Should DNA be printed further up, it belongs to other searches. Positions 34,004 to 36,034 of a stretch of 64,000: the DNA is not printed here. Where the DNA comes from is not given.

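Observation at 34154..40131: Candidate undescribed defense module: HEPN-like / small protein / N6A-MTase / DUF262(DGQQR)-HNH / DPPY-MTase / DGQHR protein in one coupled operon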

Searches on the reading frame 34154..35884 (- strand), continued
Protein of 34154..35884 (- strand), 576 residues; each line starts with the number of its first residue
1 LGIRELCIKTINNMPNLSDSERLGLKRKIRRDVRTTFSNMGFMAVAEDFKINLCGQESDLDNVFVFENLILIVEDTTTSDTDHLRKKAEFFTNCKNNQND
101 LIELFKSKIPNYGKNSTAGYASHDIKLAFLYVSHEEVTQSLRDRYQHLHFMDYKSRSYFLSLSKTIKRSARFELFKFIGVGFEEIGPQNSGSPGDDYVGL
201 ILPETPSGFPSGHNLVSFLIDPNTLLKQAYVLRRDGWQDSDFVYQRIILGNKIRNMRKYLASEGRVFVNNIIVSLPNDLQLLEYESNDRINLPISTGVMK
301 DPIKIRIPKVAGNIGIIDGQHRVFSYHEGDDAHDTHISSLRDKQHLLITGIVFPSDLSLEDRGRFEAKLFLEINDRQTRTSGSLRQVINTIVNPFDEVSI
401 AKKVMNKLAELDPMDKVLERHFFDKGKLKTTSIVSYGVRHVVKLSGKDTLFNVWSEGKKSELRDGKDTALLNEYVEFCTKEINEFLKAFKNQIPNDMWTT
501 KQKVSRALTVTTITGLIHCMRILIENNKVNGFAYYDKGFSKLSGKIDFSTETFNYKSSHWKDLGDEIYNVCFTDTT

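Call 74: get_annotated_region(hit=H16, flank=5000)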
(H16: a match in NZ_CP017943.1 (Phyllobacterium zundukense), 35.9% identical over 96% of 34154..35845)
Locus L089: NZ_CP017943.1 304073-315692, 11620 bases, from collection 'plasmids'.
description: Phyllobacterium zundukense strain Tri-48 plasmid unnamed2, complete sequence
organism: Phyllobacterium zundukense (NCBI taxid 1867719)
taxonomy: Bacteria; Pseudomonadota; Alphaproteobacteria; Hyphomicrobiales; Phyllobacteriaceae; Phyllobacterium; Phyllobacterium zundukense
host: -; source: Oxytropis triphylla,cell culture,root nodule; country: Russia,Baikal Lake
typing (MOB-suite, as given by PLSDB): conjugative; replicon rep_cluster_471; relaxase MOBQ; mating-pair formation MPF_T
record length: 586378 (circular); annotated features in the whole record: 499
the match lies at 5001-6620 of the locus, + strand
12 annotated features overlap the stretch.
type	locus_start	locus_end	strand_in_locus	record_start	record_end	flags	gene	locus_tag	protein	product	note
CDS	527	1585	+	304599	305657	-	-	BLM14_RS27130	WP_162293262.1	inorganic triphosphatase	-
CDS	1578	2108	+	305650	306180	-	-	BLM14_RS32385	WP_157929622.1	CHAD domain-containing protein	-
CDS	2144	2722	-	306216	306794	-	-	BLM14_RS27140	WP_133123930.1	hypothetical protein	-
CDS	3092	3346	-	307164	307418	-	-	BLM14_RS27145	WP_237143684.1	hypothetical protein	-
CDS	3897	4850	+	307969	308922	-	-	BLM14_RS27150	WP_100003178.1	site-specific DNA-methyltransferase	GO:0009307 - DNA restriction-modification system [Evidence IEA]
CDS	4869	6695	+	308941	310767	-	-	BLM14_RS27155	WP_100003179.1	DGQHR domain-containing protein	-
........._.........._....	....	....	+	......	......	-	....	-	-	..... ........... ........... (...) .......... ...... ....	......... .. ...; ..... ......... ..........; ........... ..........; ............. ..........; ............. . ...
CDS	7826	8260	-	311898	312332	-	panD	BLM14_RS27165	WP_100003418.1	aspartate 1-decarboxylase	GO:0015940 - pantothenate biosynthetic process [Evidence IEA]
CDS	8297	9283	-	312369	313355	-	-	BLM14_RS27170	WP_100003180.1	beta-ketoacyl-ACP synthase III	-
CDS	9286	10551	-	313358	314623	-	-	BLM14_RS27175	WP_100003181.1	adenosylmethionine--8-amino-7-oxononanoate transaminase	GO:0009102 - biotin biosynthetic process [Evidence IEA]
CDS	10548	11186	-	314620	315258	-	bioD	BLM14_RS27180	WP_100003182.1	dethiobiotin synthase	GO:0009102 - biotin biosynthetic process [Evidence IEA]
CDS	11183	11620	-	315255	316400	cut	-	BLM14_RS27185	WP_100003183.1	8-amino-7-oxononanoate synthase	GO:0009102 - biotin biosynthetic process [Evidence IEA]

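Call 82: find_encoding_contigs(protein=P0014, flank=7000, max_places=2)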
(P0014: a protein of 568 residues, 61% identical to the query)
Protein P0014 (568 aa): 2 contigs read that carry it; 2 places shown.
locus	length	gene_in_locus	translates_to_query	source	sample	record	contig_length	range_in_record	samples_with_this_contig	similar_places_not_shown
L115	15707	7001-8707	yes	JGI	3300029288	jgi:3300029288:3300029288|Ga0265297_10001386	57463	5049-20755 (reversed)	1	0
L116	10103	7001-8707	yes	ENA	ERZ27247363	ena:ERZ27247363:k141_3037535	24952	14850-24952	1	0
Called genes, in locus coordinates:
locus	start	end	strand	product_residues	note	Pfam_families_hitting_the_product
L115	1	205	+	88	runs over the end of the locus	PF01541:GIY-YIG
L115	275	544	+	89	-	-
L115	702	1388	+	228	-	PF03575:Peptidase_S51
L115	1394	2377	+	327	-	PF13310:Virulence_RhuM, PF02661:Fic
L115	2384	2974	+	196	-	PF23023:Anti-Pycsar_Apyc1 (weak), PF00753:Lactamase_B, PF13483:Lactamase_B_3 (weak), PF12706:Lactamase_B_2 (weak)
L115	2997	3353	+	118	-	PF03819:MazG (faint), PF12643:MazG-like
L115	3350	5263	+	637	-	PF04851:ResIII (faint), PF09848:SLFN-g3_helicase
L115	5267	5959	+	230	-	PF20582:UPF0758_N, PF04002:RadC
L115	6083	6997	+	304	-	PF01555:N6_N4_Mtase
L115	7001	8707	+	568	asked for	-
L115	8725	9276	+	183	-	-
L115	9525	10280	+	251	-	PF12705:PDDEXK_1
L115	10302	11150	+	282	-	PF02498:Bro-N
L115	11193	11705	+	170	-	PF00383:dCMP_cyt_deam_1, PF14437:MafB19-deam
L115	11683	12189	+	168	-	PF03073:TspO_MBR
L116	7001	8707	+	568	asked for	-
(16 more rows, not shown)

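Call 83: find_encoding_contigs(protein=P0002, flank=7000, max_places=2)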
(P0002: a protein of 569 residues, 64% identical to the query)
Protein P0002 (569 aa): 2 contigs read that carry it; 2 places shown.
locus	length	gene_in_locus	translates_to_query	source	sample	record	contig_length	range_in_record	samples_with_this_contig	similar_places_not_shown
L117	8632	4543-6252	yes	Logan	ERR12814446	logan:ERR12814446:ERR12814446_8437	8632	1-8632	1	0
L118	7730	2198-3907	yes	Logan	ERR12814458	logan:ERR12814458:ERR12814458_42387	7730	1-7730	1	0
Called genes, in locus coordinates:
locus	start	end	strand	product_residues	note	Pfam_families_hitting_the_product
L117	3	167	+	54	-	?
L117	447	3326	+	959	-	PF02463:SMC_N, PF13304:AAA_21 (weak)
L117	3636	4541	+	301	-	PF01555:N6_N4_Mtase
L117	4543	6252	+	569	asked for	-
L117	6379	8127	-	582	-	PF00239:Resolvase, PF07508:Recombinase, PF13408:Zn_ribbon_recom (faint)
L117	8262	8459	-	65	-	-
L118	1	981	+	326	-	?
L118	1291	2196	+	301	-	PF01555:N6_N4_Mtase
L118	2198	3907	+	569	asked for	-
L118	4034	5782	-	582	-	PF00239:Resolvase, PF07508:Recombinase, PF13408:Zn_ribbon_recom (faint)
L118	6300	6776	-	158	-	-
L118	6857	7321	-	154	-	-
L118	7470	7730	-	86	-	?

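Call 84: find_encoding_contigs(protein=P0006, flank=7000, max_places=2)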
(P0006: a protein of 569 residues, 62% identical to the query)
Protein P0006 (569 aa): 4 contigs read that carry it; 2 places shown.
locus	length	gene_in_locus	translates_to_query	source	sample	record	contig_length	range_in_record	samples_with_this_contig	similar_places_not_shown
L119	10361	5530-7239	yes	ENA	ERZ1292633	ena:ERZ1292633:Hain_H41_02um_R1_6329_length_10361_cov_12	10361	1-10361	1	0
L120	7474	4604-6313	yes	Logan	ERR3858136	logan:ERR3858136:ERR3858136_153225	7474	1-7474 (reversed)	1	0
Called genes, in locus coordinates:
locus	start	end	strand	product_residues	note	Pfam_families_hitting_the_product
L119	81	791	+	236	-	PF20582:UPF0758_N, PF04002:RadC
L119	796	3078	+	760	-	PF04313:HSDR_N (weak), PF13588:HSDR_N_2 (weak), PF00270:DEAD, PF04851:ResIII, PF18766:SWI2_SNF2, PF00271:Helicase_C, PF08463:EcoEI_R_C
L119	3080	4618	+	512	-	PF12161:HsdM_N, PF02384:N6_Mtase, PF07669:Eco57I, PF01170:UPF0020, PF20473:MmeI_Mtase (faint)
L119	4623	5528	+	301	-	PF01555:N6_N4_Mtase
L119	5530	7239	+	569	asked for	-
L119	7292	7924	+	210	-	-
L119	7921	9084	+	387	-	PF01420:Methylase_S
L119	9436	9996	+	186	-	PF01936:NYN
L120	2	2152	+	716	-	?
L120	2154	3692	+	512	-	PF12161:HsdM_N, PF02384:N6_Mtase, PF07669:Eco57I, PF01170:UPF0020, PF20473:MmeI_Mtase (faint)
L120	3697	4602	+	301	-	PF01555:N6_N4_Mtase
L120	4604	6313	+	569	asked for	-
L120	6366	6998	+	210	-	-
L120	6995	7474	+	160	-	?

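Call 90: find_encoding_contigs(protein=P0397, flank=9000, max_places=2)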
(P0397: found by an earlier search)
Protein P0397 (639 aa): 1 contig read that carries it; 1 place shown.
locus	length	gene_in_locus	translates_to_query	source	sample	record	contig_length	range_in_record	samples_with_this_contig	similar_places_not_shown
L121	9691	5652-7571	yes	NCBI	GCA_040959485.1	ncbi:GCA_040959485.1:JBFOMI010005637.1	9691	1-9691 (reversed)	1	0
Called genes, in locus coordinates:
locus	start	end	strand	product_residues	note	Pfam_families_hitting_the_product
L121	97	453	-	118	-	PF12844:HTH_19 (faint), PF13744:HTH_37 (faint), PF01381:HTH_3, PF13560:HTH_31, PF22495:HTH_92 (weak)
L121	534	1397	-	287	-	PF00753:Lactamase_B, PF12706:Lactamase_B_2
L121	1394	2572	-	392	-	PF03772:Competence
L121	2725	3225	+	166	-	PF01025:GrpE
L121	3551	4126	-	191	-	-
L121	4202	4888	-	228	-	-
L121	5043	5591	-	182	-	-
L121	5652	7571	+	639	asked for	PF00012:HSP70, PF06723:MreB_Mbl, PF02782:FGGY_C (weak)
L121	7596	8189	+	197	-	-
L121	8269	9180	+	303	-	-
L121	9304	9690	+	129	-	?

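Call 91: find_encoding_contigs(protein=P0395, flank=9000, max_places=2)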
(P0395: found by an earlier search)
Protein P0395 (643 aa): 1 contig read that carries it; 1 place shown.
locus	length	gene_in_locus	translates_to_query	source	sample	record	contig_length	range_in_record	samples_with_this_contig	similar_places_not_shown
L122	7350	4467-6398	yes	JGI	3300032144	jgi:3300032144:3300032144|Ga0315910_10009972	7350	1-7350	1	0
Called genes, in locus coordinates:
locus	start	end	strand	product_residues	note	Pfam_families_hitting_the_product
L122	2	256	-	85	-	?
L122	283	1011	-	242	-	PF20772:TACO1_YebC_N, PF01709:Transcrip_reg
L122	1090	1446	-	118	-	PF13560:HTH_31, PF01381:HTH_3, PF12844:HTH_19 (weak)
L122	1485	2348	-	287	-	PF00753:Lactamase_B, PF12706:Lactamase_B_2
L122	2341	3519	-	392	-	PF03772:Competence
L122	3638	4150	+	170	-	PF01025:GrpE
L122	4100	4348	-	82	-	-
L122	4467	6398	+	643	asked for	PF00012:HSP70, PF06723:MreB_Mbl, PF02782:FGGY_C (weak)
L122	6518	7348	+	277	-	?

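Call 93: search_protein_families(library=pfam, proteins=[L121:7596-8189:+, L121:8269-9180:+, L121:9304-9690:+, L122:6518-7348:+], max_evalue=0.01)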
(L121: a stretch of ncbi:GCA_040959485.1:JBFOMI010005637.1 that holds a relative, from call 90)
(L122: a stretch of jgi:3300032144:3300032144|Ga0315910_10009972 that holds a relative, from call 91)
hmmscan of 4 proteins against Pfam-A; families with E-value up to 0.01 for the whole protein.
L121:7596-8189:+ (197 aa): 0 families

L121:8269-9180:+ (303 aa): 0 families

L121:9304-9690:+ (129 aa): 0 families

L122:6518-7348:+ (277 aa): 1 family
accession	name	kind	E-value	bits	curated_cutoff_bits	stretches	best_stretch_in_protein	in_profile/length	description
PF02498.22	Bro-N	-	8.1e-11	42.8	25.6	1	18-119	3-91/96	BRO family, N-terminal domain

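Call 94: search_protein_families(library=padloc, proteins=[L121:7596-8189:+, L121:8269-9180:+, L121:9304-9690:+, L122:6518-7348:+], max_evalue=0.01)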
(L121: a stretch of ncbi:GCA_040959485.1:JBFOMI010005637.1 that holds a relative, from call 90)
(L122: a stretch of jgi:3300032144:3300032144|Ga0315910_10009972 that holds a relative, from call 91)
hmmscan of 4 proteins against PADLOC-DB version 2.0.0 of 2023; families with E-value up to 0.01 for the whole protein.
L121:7596-8189:+ (197 aa): 2 families
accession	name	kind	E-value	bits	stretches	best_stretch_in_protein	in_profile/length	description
PDLC01800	CARF1--CARF_HEPN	-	0.00069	17.1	1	49-158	264-365/385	-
PDLC01031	Csx1/Csm6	-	0.0068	13.9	1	85-164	275-343/357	CARF+HEPN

L121:8269-9180:+ (303 aa): 0 families

L121:9304-9690:+ (129 aa): 0 families

L122:6518-7348:+ (277 aa): 3 families
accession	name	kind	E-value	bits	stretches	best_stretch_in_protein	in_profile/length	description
PDLC04920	PDC-S13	-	4.8e-99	329.3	1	6-276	4-266/286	-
PDLC04919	PDC-S13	-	1.3e-05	22.6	1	163-249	144-232/281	-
PDLC04841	PDC-S04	-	6.4e-05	20.7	1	8-119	6-111/292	-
